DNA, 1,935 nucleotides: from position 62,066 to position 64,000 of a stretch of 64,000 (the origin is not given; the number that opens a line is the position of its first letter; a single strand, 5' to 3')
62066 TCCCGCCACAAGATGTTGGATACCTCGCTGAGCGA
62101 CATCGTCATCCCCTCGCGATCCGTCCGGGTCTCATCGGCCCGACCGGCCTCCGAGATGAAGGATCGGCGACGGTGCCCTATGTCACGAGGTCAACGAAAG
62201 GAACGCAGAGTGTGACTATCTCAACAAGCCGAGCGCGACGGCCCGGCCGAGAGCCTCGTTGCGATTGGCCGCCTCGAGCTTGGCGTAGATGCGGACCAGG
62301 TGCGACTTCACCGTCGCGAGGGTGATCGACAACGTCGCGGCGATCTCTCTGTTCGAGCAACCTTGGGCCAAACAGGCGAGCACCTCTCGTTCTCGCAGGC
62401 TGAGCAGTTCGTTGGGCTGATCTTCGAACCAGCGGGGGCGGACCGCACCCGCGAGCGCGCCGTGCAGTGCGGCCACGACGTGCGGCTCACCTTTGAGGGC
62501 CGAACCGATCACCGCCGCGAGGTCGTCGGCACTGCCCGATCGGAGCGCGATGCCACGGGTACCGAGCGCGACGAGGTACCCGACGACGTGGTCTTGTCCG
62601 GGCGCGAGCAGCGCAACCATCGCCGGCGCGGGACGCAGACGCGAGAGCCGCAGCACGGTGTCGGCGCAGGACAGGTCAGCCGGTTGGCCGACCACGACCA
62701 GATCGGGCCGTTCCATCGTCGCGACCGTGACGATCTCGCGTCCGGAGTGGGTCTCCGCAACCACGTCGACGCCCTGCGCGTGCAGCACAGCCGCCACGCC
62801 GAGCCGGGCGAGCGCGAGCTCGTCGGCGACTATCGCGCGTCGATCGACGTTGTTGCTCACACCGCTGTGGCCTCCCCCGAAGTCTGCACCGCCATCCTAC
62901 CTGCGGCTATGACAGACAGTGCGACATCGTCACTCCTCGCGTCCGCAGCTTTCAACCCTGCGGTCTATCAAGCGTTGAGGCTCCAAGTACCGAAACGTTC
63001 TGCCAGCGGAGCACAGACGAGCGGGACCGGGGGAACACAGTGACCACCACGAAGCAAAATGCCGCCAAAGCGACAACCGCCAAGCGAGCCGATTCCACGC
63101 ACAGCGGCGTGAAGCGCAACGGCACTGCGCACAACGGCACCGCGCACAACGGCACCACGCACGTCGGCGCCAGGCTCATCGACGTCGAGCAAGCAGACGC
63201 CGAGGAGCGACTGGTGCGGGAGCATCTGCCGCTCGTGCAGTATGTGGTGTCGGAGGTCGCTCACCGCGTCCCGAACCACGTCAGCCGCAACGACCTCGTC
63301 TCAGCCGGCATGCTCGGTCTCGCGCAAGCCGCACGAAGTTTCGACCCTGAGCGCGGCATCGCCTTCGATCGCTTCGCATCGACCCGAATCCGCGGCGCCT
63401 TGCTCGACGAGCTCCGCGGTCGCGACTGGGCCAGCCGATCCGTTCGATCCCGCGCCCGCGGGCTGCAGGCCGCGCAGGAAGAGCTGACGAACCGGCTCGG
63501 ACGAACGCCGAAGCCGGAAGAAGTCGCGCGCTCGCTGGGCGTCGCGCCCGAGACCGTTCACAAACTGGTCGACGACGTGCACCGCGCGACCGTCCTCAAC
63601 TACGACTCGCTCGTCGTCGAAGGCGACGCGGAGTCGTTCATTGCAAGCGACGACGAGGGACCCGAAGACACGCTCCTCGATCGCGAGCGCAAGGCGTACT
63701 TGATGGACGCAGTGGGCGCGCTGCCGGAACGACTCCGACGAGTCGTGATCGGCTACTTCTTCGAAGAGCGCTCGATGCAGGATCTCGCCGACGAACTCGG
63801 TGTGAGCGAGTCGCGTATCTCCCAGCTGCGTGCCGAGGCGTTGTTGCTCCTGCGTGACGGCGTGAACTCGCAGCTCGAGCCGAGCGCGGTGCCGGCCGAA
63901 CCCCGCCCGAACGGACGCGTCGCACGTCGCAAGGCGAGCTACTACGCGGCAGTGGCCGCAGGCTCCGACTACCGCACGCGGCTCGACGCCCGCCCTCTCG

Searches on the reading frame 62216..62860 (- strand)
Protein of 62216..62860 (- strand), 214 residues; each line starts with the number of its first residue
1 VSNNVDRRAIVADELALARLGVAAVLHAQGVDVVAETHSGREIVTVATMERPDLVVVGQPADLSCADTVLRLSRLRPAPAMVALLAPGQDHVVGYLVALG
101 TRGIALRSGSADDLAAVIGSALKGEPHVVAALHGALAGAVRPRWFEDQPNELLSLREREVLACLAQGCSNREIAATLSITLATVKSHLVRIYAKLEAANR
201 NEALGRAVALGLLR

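Call 8: search_protein_families(library=pfam, proteins=[window:62216-62860:-], max_evalue=0.01)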
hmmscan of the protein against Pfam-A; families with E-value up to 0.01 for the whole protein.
window:62216-62860:- (214 aa): 6 families
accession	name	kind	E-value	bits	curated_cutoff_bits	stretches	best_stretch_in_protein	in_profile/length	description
PF00196.25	GerE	-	1.4e-16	60.3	23.5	1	152-203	2-53/57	Bacterial regulatory proteins, luxR family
PF08281.18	Sigma70_r4_2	-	5.4e-07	29.6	25.7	1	153-195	11-54/54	Sigma-70, region 4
PF14493.12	HTH_40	-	0.0012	19.6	27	1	159-196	4-41/89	Helix-turn-helix domain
PF13936.12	HTH_38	-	0.0024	18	27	1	153-184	5-37/44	Helix-turn-helix domain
PF04545.22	Sigma70_r4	-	0.0071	16.3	24.1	0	153-195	5-48/50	Sigma-70, region 4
PF13412.12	HTH_24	-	0.0078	16.2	21.9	0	157-188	5-38/48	Winged helix-turn-helix DNA-binding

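Call 66: search_solved_structures(query=window:62216-62860:-, max_evalue=0.01)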
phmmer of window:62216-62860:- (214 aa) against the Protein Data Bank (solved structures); distinct sequences matched with E-value up to 0.01: 52.
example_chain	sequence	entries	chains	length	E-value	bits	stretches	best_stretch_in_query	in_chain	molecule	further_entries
7ve6_A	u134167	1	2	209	3.2e-17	66.2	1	10-207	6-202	Response regulator protein VraR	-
4gvp_A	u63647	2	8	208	3.4e-17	66.1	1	10-207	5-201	Response regulator protein vraR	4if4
5hev_A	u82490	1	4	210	6.2e-17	65.3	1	9-212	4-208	Response regulator protein VraR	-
1a04_A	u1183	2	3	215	2.5e-13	53.5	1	8-203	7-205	NITRATE/NITRITE RESPONSE REGULATOR PROTEIN NARL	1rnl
4yn8_A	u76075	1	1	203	5.2e-13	52.5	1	8-206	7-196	Response regulator ChrA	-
4wt0_B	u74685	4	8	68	4.1e-10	43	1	151-212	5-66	Response regulator receiver domain protein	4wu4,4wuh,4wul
4wsz_A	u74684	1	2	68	2e-09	40.8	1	151-212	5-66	Response regulator receiver domain protein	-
7ve4_A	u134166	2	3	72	5.3e-09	39.4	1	151-207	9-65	DNA-binding response regulator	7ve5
4ldz_A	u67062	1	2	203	7.1e-09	39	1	17-210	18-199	Transcriptional regulatory protein DesR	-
2rnj_A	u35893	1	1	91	7.7e-09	38.9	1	150-207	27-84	Response regulator protein vraR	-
7vim_A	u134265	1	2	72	7.8e-09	38.9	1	152-213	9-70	Protein EsrB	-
3clo_A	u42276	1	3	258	2.6e-08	37.2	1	132-209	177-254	Transcriptional regulator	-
5f64_A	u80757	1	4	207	7.9e-08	35.6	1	8-198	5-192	Positive transcription regulator EvgA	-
1s8n_A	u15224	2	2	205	9.6e-08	35.3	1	5-137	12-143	putative antiterminator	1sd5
8zwn_A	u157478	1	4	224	1.1e-07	35.1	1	8-198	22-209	DNA-binding transcriptional activator EvgA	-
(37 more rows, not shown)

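Call 68: search_protein_families(library=pfam, proteins=[window:62216-62860:-], max_evalue=0.1)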
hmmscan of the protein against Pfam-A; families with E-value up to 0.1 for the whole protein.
window:62216-62860:- (214 aa): 7 families
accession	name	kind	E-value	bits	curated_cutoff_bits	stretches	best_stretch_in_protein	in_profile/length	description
PF00196.25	GerE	-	1.4e-16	60.3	23.5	1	152-203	2-53/57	Bacterial regulatory proteins, luxR family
PF08281.18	Sigma70_r4_2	-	5.4e-07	29.6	25.7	1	153-195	11-54/54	Sigma-70, region 4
PF14493.12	HTH_40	-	0.0012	19.6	27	1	159-196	4-41/89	Helix-turn-helix domain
PF13936.12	HTH_38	-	0.0024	18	27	1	153-184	5-37/44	Helix-turn-helix domain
PF04545.22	Sigma70_r4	-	0.0071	16.3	24.1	1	153-195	5-48/50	Sigma-70, region 4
PF13412.12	HTH_24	-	0.0078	16.2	21.9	1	157-188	5-38/48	Winged helix-turn-helix DNA-binding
PF00072.30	Response_reg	-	0.016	15.8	30.2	1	10-57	2-48/111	Response regulator receiver domain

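Call 72: search_protein_families(library=ncbifam, proteins=[window:62216-62860:-], max_evalue=0.00001)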
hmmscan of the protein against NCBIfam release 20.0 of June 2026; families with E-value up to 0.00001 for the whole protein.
window:62216-62860:- (214 aa): 19 families
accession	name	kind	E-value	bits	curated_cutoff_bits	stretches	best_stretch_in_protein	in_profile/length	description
NF047785.1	respo_reg_MadR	equivalog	1.2e-19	70.5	300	1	9-213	3-209/209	MadR family response regulator transcription factor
NF007935.0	PRK10651.1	equivalog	1.9e-18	66.4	250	1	4-203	4-206/216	two-component system response regulator NarL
NF011896.0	PRK15369.1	equivalog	1.4e-17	64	242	1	10-212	7-209/211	two component system response regulator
NF052445.1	RespRegMctR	equivalog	2.4e-16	59.8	300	1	9-200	4-192/205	two-component system response regulator MctR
NF007708.0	PRK10403.1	equivalog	1.2e-14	54.3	343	1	1-200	1-201/215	nitrate/nitrite response regulator protein NarP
TIGR03020.2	EpsA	equivalog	9.3e-13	48.4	170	1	145-208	182-246/247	XrtB/PEP-CTERM-associated transcriptional regulator EpsA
NF007505.1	PRK10100.1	equivalog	1.1e-11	44.8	250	1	113-204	105-196/204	biofilm master transcriptional regulator CsgD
NF007018.1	PRK09483.1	equivalog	1.5e-10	41.1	280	1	11-208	6-204/217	UvrY/SirA/GacA family response regulator transcription factor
NF007419.0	PRK09958.1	equivalog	3.7e-10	39.7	251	1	8-198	2-189/204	acid-sensing system DNA-binding response regulator EvgA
TIGR03541.1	reg_near_HchA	equivalog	1.7e-09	37.6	215.6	1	147-211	166-230/232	PA1136 family autoinducer-binding transcriptional regulator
NF003420.0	PRK04841.1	equivalog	2.8e-09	35.6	537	1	153-209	839-895/903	HTH-type transcriptional regulator MalT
NF041673.1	transregRamA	equivalog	2.2e-08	33.6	500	1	152-213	218-279/280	acetate metabolism transcriptional regulator RamA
NF052366.1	photon_PedR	equivalog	2.9e-08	33.8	120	1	153-210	3-60/74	photosynthetic electron transport-dependent transcriptional regulator PedR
NF007685.0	PRK10360.1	equivalog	3e-08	33.7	258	1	13-203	8-188/196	response regulator transcription factor UhpA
NF040749.1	tetrathio_RR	equivalog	7.9e-07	29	290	1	151-202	132-183/191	tetrathionate respiration response regulator TtrR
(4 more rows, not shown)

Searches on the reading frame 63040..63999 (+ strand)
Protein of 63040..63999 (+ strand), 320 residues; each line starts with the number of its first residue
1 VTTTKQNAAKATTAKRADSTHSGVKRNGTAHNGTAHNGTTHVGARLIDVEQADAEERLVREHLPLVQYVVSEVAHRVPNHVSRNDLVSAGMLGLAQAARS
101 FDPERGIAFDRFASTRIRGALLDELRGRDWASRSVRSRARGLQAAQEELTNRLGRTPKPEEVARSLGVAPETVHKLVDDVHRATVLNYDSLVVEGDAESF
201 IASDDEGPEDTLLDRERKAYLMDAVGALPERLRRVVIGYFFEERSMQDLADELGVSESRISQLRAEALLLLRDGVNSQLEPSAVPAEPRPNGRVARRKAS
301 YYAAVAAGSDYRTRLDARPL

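Call 8: search_protein_families(library=pfam, proteins=[window:63040-63999:+], max_evalue=0.01)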
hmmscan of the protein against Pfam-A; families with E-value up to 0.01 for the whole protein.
window:63040-63999:+ (320 aa): 12 families
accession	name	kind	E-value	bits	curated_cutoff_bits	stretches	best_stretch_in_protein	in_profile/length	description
PF04542.20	Sigma70_r2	-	6.2e-15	55.2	24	1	58-130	1-70/71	Sigma-70 region 2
PF04545.22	Sigma70_r4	-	2.1e-13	50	24.1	1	226-272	3-49/50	Sigma-70, region 4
PF04539.22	Sigma70_r3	-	3.6e-13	49.9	25.3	1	142-210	6-76/78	Sigma-70 region 3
PF08281.18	Sigma70_r4_2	-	2.5e-09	37.1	25.7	1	220-268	3-51/54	Sigma-70, region 4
PF13384.12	HTH_23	-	0.00049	20.3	24.6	0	231-264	4-38/50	Homeodomain-like domain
PF04967.18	HTH_10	-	0.00069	19.8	23.1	0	238-262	16-42/53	HTH DNA binding domain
PF13542.12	HTH_Tnp_ISL3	-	0.0012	18.7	27.4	0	242-261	26-44/51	Helix-turn-helix domain of transposase family ISL3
PF01381.28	HTH_3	-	0.0013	19.2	23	0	245-263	11-29/55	Helix-turn-helix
PF13404.12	HTH_AsnC-type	-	0.0018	18.5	27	0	244-260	18-34/42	AsnC-type helix-turn-helix domain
PF16509.11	KORA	-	0.0029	18.2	26.7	0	230-266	17-53/84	TrfB plasmid transcriptional repressor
PF12728.13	HTH_17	-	0.0044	17.7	27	0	159-178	4-23/51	Helix-turn-helix domain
PF01527.26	HTH_Tnp_1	-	0.0046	17.6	24.1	0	239-268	19-48/75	Transposase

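Call 17: search_solved_structures(query=window:63040-63999:+, max_evalue=0.00001, show_alignments=2)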
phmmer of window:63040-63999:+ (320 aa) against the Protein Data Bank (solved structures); distinct sequences matched with E-value up to 0.00001: 53.
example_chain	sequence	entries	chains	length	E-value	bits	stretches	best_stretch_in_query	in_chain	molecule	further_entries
6pfv_A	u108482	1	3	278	1e-40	143.4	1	55-272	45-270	RNA polymerase sigma factor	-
9wsm_F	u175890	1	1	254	2.4e-40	142.2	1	35-272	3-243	RNA polymerase sigma factor FliA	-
9wsf_A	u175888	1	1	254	4.5e-40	141.3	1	39-272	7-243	RNA polymerase sigma factor FliA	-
6pfj_A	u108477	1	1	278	1.1e-39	140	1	55-272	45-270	RNA polymerase sigma factor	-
6pmi_F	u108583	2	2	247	5.3e-36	128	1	57-280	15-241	RNA polymerase sigma factor FliA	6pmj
1rp3_A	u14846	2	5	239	3.2e-33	118.8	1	55-276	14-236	RNA polymerase sigma factor SIGMA-28 (FliA) | RNA polymerase sigma factor FliA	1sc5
7lq4_A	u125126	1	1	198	2.5e-18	70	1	52-132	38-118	WhiG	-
8x6g_H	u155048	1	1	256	2.2e-15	60.3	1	51-274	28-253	RNA polymerase sigma factor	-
1l0o_C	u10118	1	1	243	3.1e-15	59.8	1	53-268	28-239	sigma factor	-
6uu8_FFF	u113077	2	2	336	1.4e-14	57.6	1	56-278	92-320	RNA polymerase sigma factor RpoS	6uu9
7f0r_F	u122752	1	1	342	2.3e-14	57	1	53-274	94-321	RNA polymerase sigma factor RpoS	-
7vf9_F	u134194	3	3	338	2.3e-14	57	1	52-274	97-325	RNA polymerase sigma factor RpoS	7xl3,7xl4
6kj6_F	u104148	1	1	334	2.3e-14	57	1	56-277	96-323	RNA polymerase sigma factor RpoS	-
5ipl_F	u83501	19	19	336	2.3e-14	57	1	56-278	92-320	RNA polymerase sigma factor RpoS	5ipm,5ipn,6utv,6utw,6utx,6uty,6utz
6omf_F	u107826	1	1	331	2.5e-14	56.9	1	56-277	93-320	RNA polymerase sigma factor RpoS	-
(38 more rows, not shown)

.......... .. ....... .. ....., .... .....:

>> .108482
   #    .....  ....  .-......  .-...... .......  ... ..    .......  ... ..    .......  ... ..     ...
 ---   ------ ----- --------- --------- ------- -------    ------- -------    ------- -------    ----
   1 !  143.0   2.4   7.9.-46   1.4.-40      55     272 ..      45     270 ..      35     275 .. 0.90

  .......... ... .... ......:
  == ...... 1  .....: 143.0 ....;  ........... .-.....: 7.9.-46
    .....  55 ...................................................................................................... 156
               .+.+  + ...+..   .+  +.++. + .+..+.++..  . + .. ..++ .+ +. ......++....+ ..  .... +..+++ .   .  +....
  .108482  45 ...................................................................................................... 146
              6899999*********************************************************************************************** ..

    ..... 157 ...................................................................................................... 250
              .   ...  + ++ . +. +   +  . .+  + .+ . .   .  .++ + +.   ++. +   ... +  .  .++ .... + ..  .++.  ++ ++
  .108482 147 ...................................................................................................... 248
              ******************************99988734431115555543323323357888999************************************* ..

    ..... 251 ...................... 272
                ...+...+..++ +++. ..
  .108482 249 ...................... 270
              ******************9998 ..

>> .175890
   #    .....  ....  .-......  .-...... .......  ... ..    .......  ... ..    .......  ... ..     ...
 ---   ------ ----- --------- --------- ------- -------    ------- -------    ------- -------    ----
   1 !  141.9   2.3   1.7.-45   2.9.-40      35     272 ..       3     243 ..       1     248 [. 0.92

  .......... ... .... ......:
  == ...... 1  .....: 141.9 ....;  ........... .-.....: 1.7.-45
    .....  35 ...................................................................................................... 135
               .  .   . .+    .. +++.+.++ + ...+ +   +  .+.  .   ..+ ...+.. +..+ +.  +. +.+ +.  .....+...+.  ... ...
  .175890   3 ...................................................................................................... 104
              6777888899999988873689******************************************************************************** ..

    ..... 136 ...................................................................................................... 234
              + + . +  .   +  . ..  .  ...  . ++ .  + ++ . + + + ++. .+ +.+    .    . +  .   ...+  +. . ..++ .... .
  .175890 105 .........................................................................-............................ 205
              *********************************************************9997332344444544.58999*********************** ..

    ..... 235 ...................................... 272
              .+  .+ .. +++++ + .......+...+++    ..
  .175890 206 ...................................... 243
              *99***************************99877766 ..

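Call 39: search_protein_representatives(protein=window:63040-63999:+)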
Query: 320 residues. Proteins with E-value up to 0.001 (for the whole library): 44251; up to 1e-10: 13640; up to 1e-30: 1106. The best 150 are listed.
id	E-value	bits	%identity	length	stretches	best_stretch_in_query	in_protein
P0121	1.9e-122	424.8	97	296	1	82-291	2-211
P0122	3.6e-118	410.8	80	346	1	46-299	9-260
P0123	1.9e-89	316.6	58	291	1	54-316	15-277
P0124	1.8e-88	313.4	88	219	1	121-298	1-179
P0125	1.0e-87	310.9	87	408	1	29-205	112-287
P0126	2.9e-84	299.5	56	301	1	54-319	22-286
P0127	4.8e-82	292.2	56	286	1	56-317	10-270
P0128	4.0e-79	282.7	57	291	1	48-315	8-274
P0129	9.7e-77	274.8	52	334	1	50-318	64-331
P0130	8.4e-76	271.8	54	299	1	56-314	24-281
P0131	2.2e-75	270.4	55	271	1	57-306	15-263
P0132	4.4e-74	266.1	55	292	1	50-319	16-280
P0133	7.3e-74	265.4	49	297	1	29-316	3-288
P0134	8.8e-74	265.1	55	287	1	52-316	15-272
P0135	2.5e-73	263.6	53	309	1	53-316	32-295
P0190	6.7e-57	209.7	49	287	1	57-309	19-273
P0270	7.8e-46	173.4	46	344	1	52-280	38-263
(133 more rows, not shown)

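Call 54: search_solved_structures(query=P0190, max_evalue=1e-10, show_alignments=5)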
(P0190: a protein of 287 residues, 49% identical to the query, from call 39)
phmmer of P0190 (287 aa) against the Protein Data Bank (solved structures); distinct sequences matched with E-value up to 1e-10: 7.
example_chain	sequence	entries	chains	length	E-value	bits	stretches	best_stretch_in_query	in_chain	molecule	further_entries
6pfv_A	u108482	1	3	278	2.5e-34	122.3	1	23-240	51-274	RNA polymerase sigma factor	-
6pfj_A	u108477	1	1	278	2.4e-33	119.1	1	23-240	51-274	RNA polymerase sigma factor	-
9wsm_F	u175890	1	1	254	2.2e-31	112.7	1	21-240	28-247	RNA polymerase sigma factor FliA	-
9wsf_A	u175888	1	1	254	2.2e-31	112.7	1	21-240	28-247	RNA polymerase sigma factor FliA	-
6pmi_F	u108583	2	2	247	4.7e-29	105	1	22-240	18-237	RNA polymerase sigma factor FliA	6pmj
1rp3_A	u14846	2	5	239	3.4e-19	72.7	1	23-236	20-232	RNA polymerase sigma factor SIGMA-28 (FliA) | RNA polymerase sigma factor FliA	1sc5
7lq4_A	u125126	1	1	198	1.1e-16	64.4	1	12-92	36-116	WhiG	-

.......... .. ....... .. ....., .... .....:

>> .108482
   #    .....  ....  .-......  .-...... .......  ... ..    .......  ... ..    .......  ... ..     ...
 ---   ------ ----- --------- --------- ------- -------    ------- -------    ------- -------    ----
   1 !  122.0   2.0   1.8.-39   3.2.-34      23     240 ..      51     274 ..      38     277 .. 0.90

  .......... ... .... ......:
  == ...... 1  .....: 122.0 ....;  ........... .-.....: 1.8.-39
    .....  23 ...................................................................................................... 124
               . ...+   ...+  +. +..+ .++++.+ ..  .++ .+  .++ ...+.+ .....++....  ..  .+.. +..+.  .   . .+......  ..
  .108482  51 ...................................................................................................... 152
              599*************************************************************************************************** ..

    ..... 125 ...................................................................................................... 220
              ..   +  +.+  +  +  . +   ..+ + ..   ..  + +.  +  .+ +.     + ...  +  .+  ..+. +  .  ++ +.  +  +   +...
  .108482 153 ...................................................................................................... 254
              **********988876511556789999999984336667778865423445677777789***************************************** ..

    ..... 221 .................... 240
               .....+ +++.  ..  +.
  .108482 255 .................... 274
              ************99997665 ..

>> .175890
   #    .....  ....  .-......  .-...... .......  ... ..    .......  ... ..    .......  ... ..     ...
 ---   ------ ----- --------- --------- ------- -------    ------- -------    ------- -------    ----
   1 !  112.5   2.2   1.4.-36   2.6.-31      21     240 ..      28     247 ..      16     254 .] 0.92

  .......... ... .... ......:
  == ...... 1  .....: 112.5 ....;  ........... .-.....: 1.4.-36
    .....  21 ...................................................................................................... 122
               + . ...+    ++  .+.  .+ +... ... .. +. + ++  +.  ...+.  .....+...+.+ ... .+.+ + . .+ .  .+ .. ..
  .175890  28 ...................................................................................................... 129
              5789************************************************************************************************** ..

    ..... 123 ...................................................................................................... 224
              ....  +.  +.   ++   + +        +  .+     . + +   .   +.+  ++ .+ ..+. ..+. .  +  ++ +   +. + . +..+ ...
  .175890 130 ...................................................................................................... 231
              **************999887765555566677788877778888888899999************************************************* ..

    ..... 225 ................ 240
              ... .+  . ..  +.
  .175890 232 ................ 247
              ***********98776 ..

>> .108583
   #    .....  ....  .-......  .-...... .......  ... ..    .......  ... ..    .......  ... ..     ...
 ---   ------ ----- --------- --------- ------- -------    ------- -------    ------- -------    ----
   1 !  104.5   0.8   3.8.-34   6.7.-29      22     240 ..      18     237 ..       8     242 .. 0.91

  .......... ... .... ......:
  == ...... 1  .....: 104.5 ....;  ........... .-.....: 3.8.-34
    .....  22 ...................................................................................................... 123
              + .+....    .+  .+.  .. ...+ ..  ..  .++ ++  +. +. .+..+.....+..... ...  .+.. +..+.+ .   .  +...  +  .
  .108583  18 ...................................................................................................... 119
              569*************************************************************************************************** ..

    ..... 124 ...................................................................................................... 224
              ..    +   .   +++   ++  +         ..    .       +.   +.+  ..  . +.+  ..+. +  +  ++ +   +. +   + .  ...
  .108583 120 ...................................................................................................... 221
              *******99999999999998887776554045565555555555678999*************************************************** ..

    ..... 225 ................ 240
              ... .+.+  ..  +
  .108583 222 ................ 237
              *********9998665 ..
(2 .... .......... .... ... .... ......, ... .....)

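Call 72: search_protein_families(library=ncbifam, proteins=[window:63040-63999:+], max_evalue=0.00001)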
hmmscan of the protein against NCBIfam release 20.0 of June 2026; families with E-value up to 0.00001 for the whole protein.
window:63040-63999:+ (320 aa): 45 families (the best 25 are shown)
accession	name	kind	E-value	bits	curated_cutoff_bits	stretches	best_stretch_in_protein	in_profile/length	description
TIGR02479.1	FliA_WhiG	subfamily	3.9e-58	196.8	189.6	1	58-273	1-221/224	FliA/WhiG family RNA polymerase sigma factor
NF005413.0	PRK06986.1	subfamily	4.9e-53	180.4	201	1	49-276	9-237/241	RNA polymerase sigma factor FliA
NF004935.0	PRK06288.1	equivalog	4.6e-52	177.3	343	1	50-274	30-261/270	RNA polymerase sigma factor WhiG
NF005809.0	PRK07670.1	equivalog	8.2e-49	166.4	326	1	45-277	15-252/255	FliA/WhiG family RNA polymerase sigma factor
NF004572.0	PRK05911.1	equivalog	1.4e-32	113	378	1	53-277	23-255/257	RNA polymerase sigma factor sigma-28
TIGR02980.1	SigBFG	subfamily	4.6e-32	111.5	234.35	1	53-274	3-225/227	SigB/SigF/SigG family RNA polymerase sigma factor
NF009091.0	PRK12427.1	equivalog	1.7e-26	93.4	339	1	51-266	13-222/233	FliA/WhiG family RNA polymerase sigma factor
TIGR02937.1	sigma70-ECF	superfamily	2.9e-26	92.1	42.9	1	53-272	1-162/165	sigma-70 family RNA polymerase sigma factor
NF005514.0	PRK07122.1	subfamily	2.3e-23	82.7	372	1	54-275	41-263/264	RNA polymerase sigma factor SigF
TIGR02885.1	spore_sigF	equivalog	1.7e-21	77.1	321.45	1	51-273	9-229/231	RNA polymerase sporulation sigma factor SigF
NF005644.0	PRK07408.1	subfamily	6.2e-21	75.2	261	1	55-261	29-239/258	RNA polymerase sigma factor SigF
TIGR02941.1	Sigma_B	equivalog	1.4e-20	73.9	315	1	50-275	26-253/255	RNA polymerase sigma factor SigB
NF004052.0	PRK05572.1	subfamily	3.6e-20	72.5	311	1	51-275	30-250/252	SigF/SigG family RNA polymerase sporulation sigma factor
TIGR02997.1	Sig70-cyanoRpoD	subfamily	8.5e-18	64.6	384.5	1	50-272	71-298/298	RNA polymerase sigma factor, RpoD/SigA family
TIGR02394.1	rpoS_proteo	equivalog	9e-18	64.8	378.7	1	44-276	37-275/285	RNA polymerase sigma factor RpoS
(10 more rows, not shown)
